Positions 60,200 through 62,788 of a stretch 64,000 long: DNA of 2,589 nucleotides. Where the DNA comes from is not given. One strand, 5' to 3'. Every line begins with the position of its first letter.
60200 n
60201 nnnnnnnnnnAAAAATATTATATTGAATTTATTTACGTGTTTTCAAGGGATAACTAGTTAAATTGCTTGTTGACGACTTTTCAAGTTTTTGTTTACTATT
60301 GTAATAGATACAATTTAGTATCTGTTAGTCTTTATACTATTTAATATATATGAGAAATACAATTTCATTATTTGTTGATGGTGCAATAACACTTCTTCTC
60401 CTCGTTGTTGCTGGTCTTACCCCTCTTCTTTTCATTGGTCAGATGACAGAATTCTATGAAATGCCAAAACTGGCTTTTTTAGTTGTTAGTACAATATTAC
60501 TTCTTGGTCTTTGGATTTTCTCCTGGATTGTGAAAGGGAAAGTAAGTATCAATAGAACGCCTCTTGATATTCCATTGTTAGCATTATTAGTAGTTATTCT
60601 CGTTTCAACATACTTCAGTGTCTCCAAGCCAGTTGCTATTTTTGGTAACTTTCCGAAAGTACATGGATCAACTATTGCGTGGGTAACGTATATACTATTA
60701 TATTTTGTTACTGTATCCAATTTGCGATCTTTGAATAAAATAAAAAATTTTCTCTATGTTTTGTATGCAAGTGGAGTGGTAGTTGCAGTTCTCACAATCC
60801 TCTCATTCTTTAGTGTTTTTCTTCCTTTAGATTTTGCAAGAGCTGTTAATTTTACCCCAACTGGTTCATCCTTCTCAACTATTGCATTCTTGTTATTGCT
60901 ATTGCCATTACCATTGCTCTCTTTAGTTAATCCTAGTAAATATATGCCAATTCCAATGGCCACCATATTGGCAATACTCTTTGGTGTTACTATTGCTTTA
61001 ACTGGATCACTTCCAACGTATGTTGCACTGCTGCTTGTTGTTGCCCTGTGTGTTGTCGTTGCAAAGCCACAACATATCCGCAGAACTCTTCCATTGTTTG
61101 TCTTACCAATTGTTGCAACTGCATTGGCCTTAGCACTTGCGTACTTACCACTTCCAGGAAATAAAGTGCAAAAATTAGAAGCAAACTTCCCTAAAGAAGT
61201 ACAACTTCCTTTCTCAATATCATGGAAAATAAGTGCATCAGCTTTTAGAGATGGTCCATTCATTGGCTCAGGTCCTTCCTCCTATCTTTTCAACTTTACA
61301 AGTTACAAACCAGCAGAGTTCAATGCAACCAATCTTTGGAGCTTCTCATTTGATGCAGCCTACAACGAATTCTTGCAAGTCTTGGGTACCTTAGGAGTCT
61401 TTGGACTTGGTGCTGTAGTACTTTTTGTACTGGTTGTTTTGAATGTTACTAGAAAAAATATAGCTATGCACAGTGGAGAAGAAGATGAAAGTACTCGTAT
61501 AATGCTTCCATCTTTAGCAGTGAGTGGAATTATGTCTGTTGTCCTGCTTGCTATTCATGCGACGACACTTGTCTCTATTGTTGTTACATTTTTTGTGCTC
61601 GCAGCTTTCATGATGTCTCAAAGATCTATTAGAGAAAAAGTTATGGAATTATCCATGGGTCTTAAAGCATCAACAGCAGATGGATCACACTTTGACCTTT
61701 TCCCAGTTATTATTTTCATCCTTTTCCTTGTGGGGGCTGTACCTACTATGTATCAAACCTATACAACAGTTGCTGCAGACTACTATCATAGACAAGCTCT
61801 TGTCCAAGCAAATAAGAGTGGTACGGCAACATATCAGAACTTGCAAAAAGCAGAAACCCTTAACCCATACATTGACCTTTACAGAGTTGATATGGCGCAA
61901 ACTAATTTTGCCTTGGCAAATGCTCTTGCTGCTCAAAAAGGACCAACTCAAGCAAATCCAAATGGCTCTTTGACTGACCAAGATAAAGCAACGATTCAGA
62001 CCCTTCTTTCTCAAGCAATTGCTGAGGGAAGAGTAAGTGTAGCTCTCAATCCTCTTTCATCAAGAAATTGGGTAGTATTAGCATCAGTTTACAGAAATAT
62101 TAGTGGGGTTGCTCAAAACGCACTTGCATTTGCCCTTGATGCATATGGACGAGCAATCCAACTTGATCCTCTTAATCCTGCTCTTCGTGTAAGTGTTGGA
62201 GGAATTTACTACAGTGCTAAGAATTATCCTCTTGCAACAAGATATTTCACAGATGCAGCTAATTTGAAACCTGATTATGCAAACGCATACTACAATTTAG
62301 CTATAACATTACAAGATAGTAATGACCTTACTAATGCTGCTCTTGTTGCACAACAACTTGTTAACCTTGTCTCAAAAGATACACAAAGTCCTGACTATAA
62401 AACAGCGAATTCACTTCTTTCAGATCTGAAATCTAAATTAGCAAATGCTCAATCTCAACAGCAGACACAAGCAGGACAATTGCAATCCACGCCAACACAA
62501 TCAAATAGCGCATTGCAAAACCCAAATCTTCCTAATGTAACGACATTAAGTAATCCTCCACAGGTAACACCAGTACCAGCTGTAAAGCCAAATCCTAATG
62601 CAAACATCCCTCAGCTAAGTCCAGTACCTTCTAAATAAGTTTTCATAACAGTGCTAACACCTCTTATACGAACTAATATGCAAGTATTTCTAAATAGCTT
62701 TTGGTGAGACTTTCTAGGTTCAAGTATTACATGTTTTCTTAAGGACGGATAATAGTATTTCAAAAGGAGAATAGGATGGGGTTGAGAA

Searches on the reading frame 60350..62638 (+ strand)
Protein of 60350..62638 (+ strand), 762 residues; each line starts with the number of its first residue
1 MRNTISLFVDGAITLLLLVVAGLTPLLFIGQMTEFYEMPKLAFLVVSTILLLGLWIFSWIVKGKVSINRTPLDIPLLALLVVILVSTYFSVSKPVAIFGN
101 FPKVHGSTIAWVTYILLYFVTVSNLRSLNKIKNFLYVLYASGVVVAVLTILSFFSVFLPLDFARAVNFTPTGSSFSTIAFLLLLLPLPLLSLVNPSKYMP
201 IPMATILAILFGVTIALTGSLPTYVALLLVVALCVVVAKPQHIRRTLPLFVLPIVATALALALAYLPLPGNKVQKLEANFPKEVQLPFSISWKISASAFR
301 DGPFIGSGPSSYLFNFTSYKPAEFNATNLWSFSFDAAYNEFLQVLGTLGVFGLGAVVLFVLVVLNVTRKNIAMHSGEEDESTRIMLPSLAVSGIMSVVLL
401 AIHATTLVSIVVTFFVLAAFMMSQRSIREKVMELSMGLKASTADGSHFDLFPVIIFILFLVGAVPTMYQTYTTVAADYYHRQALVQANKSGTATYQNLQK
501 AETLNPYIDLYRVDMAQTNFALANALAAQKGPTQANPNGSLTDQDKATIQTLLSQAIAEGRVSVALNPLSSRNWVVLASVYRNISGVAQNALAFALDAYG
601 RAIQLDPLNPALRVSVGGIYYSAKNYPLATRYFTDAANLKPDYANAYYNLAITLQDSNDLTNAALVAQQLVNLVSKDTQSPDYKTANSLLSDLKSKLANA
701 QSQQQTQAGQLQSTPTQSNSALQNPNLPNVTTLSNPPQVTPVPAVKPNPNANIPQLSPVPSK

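Call 17: search_protein_families(library=pfam, proteins=[window:60350-62638:+], max_evalue=0.001)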
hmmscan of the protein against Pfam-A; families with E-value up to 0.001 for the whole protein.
window:60350-62638:+ (762 aa): 4 families
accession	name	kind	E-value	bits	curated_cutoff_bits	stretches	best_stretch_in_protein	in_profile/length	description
PF04932.20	Wzy_C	-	1.2e-11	45.1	31.7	1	207-355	2-147/149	O-Antigen ligase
PF13414.12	TPR_11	-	1.4e-05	25.2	26.8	0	619-655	3-39/42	TPR repeat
PF07719.23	TPR_2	-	0.00023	21.5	27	0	617-643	8-34/34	Tetratricopeptide repeat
PF00515.34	TPR_1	-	0.00049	20.3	27.8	0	592-607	17-32/34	Tetratricopeptide repeat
